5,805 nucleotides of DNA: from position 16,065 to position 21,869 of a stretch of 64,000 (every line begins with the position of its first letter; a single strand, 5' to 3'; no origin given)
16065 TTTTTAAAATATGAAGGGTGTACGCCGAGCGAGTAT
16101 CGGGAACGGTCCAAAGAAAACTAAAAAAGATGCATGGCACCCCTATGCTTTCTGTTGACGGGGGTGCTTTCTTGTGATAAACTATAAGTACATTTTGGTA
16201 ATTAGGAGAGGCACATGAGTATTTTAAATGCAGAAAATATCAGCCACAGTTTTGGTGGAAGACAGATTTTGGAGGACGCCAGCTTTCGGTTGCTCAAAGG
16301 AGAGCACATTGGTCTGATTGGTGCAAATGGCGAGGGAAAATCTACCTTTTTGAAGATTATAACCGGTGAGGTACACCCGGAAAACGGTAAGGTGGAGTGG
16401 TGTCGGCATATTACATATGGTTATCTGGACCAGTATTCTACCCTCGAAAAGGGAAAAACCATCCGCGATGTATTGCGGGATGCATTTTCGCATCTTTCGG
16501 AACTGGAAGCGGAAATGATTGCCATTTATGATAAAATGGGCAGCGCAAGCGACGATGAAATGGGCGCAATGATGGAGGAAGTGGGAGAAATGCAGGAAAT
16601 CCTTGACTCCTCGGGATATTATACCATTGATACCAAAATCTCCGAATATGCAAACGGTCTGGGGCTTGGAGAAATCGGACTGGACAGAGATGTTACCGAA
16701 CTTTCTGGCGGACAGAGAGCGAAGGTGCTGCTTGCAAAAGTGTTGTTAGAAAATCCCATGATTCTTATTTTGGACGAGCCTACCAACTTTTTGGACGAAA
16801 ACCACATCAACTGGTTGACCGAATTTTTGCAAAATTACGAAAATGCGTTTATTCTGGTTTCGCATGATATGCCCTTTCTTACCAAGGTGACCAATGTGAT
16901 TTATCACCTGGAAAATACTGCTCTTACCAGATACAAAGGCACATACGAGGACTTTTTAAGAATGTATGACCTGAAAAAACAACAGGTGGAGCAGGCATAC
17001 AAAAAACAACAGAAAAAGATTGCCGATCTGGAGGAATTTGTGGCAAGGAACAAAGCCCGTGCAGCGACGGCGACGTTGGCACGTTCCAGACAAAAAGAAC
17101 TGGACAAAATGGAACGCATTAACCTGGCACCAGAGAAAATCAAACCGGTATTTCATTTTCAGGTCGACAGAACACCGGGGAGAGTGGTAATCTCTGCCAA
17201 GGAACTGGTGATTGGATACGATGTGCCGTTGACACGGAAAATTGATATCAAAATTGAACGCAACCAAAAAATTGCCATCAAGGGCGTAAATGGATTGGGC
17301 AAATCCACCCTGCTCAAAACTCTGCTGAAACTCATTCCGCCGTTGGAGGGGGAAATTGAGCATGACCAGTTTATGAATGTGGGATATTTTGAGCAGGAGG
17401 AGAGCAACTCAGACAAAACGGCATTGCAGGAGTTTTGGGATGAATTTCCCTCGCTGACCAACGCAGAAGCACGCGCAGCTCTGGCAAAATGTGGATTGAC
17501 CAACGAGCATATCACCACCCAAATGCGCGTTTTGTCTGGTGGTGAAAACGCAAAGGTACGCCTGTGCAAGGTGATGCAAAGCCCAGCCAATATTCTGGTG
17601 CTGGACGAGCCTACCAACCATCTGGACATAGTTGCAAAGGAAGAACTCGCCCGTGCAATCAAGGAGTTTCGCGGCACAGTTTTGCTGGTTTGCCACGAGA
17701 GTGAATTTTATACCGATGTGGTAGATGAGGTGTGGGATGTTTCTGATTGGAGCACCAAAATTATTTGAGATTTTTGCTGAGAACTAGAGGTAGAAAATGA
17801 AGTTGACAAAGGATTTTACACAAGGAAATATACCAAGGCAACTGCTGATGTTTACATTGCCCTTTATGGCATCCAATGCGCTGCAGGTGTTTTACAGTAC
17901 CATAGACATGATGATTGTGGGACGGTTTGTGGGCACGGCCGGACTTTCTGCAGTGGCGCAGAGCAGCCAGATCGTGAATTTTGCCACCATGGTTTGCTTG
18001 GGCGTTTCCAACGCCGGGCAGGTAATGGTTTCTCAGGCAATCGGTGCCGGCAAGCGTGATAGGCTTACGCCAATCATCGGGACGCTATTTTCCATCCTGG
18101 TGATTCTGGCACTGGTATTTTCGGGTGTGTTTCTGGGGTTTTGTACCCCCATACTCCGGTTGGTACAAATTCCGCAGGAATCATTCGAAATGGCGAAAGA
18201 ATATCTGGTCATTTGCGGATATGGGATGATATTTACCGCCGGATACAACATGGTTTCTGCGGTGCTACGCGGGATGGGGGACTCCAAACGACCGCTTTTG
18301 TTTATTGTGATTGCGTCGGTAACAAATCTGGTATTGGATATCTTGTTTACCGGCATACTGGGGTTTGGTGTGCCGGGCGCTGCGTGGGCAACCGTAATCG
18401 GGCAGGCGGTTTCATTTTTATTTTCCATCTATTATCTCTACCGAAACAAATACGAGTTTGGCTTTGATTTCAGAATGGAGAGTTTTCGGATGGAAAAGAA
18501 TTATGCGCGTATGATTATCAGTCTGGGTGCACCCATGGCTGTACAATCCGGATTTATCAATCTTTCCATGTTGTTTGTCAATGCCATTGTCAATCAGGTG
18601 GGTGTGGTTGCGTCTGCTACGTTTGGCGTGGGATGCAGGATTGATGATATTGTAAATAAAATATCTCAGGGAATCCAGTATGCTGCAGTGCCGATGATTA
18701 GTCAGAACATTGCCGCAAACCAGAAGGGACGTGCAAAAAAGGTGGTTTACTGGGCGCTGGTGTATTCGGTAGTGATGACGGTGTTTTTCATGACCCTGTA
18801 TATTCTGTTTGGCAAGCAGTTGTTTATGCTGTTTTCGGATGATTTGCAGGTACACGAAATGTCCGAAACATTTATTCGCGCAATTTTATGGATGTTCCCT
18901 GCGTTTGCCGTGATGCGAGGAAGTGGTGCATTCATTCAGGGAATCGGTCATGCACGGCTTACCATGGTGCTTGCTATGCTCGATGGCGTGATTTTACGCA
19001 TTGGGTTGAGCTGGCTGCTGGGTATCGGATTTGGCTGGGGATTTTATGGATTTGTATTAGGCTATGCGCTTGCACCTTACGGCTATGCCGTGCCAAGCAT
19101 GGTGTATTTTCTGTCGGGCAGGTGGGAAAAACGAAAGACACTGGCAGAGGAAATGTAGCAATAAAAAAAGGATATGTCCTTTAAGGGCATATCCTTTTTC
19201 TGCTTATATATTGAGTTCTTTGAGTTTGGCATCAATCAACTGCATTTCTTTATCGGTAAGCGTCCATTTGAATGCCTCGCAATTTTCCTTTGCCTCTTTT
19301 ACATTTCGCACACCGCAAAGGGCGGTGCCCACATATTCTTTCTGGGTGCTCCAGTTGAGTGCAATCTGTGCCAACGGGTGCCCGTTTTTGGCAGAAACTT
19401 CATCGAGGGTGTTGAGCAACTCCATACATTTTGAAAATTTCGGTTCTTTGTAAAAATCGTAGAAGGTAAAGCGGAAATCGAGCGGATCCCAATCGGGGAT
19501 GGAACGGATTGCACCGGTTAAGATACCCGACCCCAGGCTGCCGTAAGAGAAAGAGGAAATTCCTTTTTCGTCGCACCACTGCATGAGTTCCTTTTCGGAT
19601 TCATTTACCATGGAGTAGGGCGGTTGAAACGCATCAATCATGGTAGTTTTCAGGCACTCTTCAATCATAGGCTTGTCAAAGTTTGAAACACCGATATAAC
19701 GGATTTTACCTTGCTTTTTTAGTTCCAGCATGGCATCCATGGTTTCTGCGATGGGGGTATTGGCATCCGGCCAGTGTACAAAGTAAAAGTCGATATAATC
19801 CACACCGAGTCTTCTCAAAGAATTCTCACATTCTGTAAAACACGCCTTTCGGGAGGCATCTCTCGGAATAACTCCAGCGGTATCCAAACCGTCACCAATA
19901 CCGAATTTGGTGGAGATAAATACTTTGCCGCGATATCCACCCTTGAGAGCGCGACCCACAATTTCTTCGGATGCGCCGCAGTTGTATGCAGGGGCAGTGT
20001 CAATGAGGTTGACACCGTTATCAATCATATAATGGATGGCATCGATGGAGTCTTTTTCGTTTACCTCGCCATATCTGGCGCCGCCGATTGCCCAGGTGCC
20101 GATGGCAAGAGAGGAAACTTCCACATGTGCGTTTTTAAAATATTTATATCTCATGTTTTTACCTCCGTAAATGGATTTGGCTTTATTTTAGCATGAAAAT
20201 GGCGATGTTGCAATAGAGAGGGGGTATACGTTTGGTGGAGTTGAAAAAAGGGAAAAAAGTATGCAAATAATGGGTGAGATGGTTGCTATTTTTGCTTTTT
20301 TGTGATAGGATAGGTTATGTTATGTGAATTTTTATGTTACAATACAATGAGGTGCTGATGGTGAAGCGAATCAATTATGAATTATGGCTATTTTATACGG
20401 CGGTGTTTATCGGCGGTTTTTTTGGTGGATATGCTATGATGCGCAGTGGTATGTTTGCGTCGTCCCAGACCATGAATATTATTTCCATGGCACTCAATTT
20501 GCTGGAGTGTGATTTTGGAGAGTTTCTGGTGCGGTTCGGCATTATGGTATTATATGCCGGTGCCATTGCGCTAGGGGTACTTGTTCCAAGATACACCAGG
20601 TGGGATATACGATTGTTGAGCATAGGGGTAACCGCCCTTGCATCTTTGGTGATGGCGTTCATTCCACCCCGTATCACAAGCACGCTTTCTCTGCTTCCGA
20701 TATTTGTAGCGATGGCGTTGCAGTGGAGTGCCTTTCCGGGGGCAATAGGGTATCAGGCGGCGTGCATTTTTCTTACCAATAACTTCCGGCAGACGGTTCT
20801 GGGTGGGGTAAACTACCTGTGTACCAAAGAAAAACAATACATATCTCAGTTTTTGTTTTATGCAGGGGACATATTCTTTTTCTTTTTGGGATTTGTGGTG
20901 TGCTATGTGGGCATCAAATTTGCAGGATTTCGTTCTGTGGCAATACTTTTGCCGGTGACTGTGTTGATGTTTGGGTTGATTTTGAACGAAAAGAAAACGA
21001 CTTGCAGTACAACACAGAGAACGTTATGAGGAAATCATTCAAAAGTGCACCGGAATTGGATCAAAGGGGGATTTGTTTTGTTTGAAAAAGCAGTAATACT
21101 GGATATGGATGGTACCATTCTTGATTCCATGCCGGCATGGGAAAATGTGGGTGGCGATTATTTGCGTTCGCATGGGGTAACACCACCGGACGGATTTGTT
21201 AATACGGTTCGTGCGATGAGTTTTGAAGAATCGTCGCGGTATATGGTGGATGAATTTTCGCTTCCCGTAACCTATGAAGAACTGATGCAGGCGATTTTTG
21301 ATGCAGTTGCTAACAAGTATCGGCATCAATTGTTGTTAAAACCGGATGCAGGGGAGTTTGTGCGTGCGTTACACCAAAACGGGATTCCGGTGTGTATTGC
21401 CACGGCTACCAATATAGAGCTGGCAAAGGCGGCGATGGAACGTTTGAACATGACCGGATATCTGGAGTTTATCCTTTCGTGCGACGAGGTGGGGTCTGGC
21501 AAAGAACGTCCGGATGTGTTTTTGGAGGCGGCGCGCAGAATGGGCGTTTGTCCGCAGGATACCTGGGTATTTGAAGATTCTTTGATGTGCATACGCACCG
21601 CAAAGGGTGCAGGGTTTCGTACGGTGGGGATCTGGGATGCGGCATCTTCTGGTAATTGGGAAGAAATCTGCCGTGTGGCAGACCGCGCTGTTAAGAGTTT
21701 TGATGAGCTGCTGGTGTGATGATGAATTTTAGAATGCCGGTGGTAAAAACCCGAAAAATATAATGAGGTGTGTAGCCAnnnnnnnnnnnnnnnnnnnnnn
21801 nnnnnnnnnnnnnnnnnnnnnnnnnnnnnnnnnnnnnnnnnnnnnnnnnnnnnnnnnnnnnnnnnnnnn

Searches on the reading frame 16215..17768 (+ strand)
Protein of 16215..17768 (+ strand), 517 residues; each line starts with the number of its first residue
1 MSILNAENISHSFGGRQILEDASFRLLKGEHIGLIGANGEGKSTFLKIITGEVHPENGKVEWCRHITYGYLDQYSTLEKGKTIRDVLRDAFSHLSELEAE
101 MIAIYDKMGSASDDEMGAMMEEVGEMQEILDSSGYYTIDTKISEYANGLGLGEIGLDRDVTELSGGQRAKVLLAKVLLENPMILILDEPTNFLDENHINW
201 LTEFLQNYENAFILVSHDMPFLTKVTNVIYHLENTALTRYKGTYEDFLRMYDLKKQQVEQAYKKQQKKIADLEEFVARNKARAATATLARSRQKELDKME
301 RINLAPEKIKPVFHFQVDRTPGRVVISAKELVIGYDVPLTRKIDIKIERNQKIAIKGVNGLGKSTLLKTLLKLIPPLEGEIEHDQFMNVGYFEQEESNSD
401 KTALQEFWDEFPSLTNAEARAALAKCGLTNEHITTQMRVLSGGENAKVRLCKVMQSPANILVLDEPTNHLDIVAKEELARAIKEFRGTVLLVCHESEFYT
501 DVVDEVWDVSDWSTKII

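Call 41: search_protein_families(library=pfam, proteins=[window:16215-17768:+], max_evalue=0.000001)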
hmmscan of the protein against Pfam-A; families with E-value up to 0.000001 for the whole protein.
window:16215-17768:+ (517 aa): 4 families
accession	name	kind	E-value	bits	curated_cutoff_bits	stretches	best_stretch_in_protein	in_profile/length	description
PF00005.33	ABC_tran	-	2.1e-49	168.1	25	2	19-191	1-137/137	ABC transporter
PF12848.13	ABC_tran_Xtn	-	4e-23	81.8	25.9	1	230-315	1-85/85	ABC transporter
PF13304.12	AAA_21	-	5.3e-13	50.1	27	0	157-222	232-302/304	AAA domain, putative AbiEii toxin, Type IV TA system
PF02463.25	SMC_N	-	6.6e-12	45.8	40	0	30-229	25-209/220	RecF/RecN/SMC N terminal domain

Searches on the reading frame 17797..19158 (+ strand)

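Call 41: search_protein_families(library=pfam, proteins=[window:17797-19158:+], max_evalue=0.000001)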
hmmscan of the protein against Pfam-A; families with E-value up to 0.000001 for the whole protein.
window:17797-19158:+ (453 aa): 1 family
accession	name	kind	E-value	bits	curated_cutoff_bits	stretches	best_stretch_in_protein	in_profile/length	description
PF01554.23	MatE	-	3.8e-50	170.1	24.9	2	22-182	1-160/161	MatE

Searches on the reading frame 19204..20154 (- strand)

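Call 41: search_protein_families(library=pfam, proteins=[window:19204-20154:-], max_evalue=0.000001)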
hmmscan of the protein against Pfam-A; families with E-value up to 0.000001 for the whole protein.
window:19204-20154:- (316 aa): 1 family
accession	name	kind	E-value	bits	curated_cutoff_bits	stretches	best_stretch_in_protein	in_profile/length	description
PF00248.27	Aldo_ket_red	-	1.6e-72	244.5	24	1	16-311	2-290/291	Aldo/keto reductase family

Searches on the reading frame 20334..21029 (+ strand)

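Call 41: search_protein_families(library=pfam, proteins=[window:20334-21029:+], max_evalue=0.000001)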
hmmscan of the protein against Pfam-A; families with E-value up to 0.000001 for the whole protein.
window:20334-21029:+ (231 aa): 1 family
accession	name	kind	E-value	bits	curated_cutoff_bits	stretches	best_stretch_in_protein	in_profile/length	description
PF06912.16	DUF1275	-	5.8e-20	72.4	25.4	1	22-213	4-191/193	Protein of unknown function (DUF1275)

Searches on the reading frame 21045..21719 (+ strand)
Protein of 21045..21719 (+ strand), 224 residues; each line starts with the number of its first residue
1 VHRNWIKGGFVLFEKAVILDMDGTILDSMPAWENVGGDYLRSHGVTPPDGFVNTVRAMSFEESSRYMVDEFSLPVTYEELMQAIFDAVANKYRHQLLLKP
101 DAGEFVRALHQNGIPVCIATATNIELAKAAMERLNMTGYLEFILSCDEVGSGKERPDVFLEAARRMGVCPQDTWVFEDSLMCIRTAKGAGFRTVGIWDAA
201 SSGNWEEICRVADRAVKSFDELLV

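Call 41: search_protein_families(library=pfam, proteins=[window:21045-21719:+], max_evalue=0.000001)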
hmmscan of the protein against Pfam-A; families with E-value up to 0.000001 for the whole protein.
window:21045-21719:+ (224 aa): 3 families
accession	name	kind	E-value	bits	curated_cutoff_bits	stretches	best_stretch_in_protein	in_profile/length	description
PF00702.32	Hydrolase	-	3.9e-24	86.6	26.4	1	15-190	2-191/191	haloacid dehalogenase-like hydrolase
PF13419.12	HAD_2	-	1.4e-20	74.6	23.8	1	17-195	1-177/178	Haloacid dehalogenase-like hydrolase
PF12710.13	HAD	-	3.5e-07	31.3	27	1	17-135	1-123/189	haloacid dehalogenase-like hydrolase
